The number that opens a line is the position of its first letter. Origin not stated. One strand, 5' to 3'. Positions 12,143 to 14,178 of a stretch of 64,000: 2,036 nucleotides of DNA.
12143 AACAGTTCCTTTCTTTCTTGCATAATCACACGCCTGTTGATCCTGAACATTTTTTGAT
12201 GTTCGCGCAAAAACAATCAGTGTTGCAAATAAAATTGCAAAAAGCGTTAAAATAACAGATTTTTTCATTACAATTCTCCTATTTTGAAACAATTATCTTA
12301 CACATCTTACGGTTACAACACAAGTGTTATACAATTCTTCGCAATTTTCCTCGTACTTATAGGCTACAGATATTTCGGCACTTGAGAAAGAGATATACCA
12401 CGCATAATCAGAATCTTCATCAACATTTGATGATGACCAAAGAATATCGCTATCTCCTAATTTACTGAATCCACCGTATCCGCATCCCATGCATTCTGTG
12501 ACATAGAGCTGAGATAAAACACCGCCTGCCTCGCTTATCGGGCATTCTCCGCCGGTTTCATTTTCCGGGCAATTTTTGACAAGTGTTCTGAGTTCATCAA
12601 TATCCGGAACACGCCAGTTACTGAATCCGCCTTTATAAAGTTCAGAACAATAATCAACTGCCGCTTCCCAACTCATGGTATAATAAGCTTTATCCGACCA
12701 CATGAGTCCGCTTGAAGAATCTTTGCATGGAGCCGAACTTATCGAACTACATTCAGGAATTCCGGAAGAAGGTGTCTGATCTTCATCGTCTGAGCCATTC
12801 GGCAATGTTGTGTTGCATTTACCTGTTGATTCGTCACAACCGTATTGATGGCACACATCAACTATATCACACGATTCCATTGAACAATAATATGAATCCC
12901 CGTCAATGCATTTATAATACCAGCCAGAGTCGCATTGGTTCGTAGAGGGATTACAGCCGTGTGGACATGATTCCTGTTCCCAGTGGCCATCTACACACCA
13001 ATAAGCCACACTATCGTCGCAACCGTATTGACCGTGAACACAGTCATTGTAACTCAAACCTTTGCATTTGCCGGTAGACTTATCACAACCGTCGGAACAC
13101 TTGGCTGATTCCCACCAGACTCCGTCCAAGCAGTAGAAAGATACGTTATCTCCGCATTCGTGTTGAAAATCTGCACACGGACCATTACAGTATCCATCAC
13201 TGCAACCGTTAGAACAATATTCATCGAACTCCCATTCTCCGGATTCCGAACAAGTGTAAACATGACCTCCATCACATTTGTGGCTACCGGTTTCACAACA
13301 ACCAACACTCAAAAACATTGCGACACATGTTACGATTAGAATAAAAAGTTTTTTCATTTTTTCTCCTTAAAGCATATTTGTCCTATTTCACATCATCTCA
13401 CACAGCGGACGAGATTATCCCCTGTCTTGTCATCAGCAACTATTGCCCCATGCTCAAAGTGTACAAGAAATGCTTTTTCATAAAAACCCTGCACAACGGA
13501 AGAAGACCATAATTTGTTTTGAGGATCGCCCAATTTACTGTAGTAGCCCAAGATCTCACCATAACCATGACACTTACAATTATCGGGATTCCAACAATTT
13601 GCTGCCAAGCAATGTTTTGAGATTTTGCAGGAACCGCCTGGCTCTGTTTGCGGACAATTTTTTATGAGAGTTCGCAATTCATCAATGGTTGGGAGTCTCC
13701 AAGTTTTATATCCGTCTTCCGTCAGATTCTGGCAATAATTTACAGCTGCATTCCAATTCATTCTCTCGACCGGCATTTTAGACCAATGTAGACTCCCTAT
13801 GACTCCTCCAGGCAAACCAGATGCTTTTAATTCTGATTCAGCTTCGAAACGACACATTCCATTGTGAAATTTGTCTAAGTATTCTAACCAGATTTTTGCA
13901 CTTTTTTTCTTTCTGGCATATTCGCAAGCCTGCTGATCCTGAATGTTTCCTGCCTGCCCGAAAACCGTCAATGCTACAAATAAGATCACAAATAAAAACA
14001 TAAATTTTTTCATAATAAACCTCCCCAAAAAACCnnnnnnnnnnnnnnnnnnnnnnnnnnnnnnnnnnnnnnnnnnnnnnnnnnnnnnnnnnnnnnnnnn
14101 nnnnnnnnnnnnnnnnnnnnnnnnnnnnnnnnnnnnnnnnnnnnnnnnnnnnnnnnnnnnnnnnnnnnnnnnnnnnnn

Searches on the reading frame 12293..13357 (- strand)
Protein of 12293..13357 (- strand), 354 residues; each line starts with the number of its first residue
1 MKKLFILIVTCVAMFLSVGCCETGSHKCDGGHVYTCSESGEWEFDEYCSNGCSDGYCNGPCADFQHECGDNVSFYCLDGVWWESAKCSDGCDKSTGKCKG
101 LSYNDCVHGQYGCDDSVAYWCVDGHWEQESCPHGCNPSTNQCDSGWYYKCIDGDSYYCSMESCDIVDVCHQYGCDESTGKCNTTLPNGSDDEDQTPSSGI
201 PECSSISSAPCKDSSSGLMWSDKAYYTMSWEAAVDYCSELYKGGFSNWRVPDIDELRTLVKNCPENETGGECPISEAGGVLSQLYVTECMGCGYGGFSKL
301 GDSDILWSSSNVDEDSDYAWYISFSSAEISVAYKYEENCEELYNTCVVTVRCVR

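Call 3: search_protein_families(library=pfam, proteins=[window:12293-13357:-], max_evalue=0.1)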
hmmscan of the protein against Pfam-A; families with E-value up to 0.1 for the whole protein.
window:12293-13357:- (354 aa): 1 family
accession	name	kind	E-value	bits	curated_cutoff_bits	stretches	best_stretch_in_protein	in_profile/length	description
PF07603.17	Lcl_C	-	6.7e-18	65.5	34.9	1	212-337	4-110/117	Lcl C-terminal domain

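Call 4: search_protein_families(library=ncbifam, proteins=[window:12293-13357:-], max_evalue=0.1)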
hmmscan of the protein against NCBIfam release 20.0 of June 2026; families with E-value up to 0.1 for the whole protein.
window:12293-13357:- (354 aa): 1 family
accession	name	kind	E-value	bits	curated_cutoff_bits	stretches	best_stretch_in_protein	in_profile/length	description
NF047763.1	LIC_10572_fam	equivalog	0.018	15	200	1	220-262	121-157/205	LIC_10572 family protein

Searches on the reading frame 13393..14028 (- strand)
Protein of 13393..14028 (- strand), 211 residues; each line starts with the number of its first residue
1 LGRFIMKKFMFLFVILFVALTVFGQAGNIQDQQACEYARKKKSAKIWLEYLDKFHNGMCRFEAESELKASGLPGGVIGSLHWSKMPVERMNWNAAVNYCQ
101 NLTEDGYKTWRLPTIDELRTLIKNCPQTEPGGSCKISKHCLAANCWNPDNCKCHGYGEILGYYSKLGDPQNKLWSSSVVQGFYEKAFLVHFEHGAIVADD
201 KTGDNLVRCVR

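Call 3: search_protein_families(library=pfam, proteins=[window:13393-14028:-], max_evalue=0.1)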
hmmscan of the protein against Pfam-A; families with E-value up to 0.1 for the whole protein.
window:13393-14028:- (211 aa): 2 families
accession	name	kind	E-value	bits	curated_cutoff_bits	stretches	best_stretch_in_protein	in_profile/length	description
PF07603.17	Lcl_C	-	9.8e-18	65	34.9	1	80-211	10-117/117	Lcl C-terminal domain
PF03781.23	FGE-sulfatase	-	0.0023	18.1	23.3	1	83-118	89-118/255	Sulfatase-modifying factor enzyme 1-like domain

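Call 4: search_protein_families(library=ncbifam, proteins=[window:13393-14028:-], max_evalue=0.1)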
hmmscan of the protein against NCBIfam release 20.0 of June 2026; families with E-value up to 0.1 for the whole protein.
window:13393-14028:- (211 aa): 2 families
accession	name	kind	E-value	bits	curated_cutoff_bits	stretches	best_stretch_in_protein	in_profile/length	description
NF047850.1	Lsa25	exception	0.021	14.7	260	0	95-124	118-147/207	surface adhesin Lsa25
NF052322.1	FimD_tip_adhes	equivalog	0.032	12.9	170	0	90-122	573-611/664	fimbrial tip adhesin FimD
